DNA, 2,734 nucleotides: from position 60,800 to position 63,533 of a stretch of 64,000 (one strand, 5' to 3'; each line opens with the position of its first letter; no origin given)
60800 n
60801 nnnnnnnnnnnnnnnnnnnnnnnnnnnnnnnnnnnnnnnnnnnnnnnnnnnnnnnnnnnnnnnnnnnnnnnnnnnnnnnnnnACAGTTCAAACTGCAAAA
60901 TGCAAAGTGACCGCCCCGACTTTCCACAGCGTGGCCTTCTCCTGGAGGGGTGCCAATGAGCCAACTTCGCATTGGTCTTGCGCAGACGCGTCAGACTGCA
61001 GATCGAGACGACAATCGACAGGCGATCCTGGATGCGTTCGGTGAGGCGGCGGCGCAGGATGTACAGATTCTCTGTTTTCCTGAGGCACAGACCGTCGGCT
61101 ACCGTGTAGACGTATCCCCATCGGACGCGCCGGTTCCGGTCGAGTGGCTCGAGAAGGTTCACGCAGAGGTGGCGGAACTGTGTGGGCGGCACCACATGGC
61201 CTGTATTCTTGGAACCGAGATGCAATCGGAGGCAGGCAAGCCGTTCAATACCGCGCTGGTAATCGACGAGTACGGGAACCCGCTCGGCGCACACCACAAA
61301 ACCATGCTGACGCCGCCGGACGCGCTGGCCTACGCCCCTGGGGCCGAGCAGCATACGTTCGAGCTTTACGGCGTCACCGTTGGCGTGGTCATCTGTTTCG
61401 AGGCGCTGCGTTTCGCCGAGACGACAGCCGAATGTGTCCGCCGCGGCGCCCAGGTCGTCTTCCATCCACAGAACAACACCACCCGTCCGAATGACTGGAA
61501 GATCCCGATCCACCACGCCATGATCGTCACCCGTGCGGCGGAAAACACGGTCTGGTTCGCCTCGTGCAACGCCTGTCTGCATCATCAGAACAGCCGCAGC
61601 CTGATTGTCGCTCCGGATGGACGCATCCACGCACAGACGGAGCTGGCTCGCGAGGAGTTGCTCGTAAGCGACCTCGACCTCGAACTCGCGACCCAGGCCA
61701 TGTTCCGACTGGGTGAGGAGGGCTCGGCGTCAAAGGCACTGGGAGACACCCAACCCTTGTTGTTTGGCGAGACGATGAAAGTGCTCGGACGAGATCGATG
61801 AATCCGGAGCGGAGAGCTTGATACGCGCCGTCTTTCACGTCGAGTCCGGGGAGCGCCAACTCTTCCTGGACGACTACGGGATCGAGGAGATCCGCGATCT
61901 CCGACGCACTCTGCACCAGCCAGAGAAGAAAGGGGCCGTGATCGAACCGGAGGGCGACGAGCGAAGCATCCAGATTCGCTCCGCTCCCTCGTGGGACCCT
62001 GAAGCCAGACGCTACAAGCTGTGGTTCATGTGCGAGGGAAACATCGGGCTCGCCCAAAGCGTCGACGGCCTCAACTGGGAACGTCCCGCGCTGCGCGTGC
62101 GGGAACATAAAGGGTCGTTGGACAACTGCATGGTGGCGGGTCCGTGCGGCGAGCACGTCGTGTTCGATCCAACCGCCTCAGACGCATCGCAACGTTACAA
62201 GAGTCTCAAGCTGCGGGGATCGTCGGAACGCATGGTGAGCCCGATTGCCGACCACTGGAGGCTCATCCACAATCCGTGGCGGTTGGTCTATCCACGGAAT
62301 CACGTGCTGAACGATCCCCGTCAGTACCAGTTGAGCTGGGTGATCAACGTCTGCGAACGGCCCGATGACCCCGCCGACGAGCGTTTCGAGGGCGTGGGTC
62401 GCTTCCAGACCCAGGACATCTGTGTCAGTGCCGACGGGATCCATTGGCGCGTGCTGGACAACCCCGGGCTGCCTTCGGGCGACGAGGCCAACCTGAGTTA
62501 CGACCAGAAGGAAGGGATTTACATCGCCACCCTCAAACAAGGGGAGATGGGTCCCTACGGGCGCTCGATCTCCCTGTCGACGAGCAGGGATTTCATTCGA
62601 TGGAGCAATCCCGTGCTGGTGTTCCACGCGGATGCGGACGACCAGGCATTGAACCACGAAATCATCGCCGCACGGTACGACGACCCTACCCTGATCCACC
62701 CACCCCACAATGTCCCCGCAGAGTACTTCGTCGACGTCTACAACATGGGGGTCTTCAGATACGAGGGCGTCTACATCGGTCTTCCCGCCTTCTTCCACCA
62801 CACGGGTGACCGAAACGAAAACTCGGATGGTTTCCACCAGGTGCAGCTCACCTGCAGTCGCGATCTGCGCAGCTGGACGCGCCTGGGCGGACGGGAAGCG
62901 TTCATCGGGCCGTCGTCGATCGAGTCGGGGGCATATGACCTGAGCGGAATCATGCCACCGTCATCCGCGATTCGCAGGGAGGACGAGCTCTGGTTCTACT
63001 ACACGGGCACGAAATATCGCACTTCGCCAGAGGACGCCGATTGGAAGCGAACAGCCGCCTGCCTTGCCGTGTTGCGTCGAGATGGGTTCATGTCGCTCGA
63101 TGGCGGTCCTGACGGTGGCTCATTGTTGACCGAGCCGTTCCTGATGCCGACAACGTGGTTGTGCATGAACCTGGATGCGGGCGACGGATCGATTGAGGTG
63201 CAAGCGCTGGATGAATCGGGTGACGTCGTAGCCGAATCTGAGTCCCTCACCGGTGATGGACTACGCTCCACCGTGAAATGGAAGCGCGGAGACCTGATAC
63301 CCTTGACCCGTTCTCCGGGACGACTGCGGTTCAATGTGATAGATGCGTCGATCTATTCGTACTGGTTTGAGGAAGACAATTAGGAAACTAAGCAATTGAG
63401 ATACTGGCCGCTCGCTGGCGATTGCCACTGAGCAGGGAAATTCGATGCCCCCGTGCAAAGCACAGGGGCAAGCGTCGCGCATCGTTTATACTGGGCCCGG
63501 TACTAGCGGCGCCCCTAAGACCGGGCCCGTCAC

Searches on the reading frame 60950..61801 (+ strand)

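Call 9: search_protein_families(library=pfam, proteins=[window:60950-61801:+], max_evalue=0.001)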
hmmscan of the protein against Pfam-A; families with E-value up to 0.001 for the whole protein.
window:60950-61801:+ (283 aa): 1 family
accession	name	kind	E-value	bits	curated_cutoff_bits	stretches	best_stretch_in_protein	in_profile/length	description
PF00795.27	CN_hydrolase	-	5.7e-32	111.5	23.2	1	7-249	1-253/256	Carbon-nitrogen hydrolase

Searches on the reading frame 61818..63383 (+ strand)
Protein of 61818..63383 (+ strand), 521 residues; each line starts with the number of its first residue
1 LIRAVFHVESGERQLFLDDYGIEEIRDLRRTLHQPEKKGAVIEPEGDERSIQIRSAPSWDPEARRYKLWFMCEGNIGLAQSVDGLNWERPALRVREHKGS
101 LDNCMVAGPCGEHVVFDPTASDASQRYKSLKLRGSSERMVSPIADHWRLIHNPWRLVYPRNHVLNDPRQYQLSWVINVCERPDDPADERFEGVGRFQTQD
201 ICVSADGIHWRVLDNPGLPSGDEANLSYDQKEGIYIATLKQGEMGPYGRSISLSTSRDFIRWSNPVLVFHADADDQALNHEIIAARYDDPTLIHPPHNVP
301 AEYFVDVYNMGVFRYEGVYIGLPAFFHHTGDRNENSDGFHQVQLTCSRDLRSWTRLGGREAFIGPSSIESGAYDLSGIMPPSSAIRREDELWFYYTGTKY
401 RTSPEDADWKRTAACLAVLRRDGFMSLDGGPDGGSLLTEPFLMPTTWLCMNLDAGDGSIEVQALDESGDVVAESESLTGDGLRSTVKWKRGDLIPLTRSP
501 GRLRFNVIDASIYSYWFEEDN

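Call 9: search_protein_families(library=pfam, proteins=[window:61818-63383:+], max_evalue=0.001)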
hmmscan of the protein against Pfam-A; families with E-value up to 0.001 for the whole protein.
window:61818-63383:+ (521 aa): 0 families

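Call 40: find_encoding_contigs(protein=window:61818-63383:+, flank=10000, max_places=3)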
Protein window:61818-63383:+ (521 aa): 14 contigs read that carry it; 2 places shown.
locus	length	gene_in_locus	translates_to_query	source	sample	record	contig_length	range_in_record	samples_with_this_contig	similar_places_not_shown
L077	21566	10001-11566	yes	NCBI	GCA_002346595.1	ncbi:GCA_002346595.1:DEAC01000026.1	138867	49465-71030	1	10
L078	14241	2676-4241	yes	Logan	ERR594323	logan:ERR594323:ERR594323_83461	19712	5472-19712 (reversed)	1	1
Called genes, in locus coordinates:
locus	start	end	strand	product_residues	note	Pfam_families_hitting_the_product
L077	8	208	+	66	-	-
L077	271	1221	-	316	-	PF08240:ADH_N, PF16912:Glu_dehyd_C, PF00107:ADH_zinc_N, PF13602:ADH_zinc_N_2 (weak)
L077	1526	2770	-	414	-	-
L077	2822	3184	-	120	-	-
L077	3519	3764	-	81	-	PF01808:AICARFT_IMPCHas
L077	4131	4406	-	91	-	PF01808:AICARFT_IMPCHas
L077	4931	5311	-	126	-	PF00702:Hydrolase (weak)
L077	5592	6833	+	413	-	PF01070:FMN_dh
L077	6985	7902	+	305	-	PF00248:Aldo_ket_red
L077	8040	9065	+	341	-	-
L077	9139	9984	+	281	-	PF00795:CN_hydrolase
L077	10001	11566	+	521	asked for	-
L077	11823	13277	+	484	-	-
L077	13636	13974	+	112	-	PF00543:P-II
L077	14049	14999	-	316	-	PF00909:Ammonium_transp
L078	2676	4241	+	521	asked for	-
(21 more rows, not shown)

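Call 75: search_solved_structures(query=window:61818-63383:+, max_evalue=0.1)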
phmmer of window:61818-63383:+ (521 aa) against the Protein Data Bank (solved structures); distinct sequences matched with E-value up to 0.1: 0.
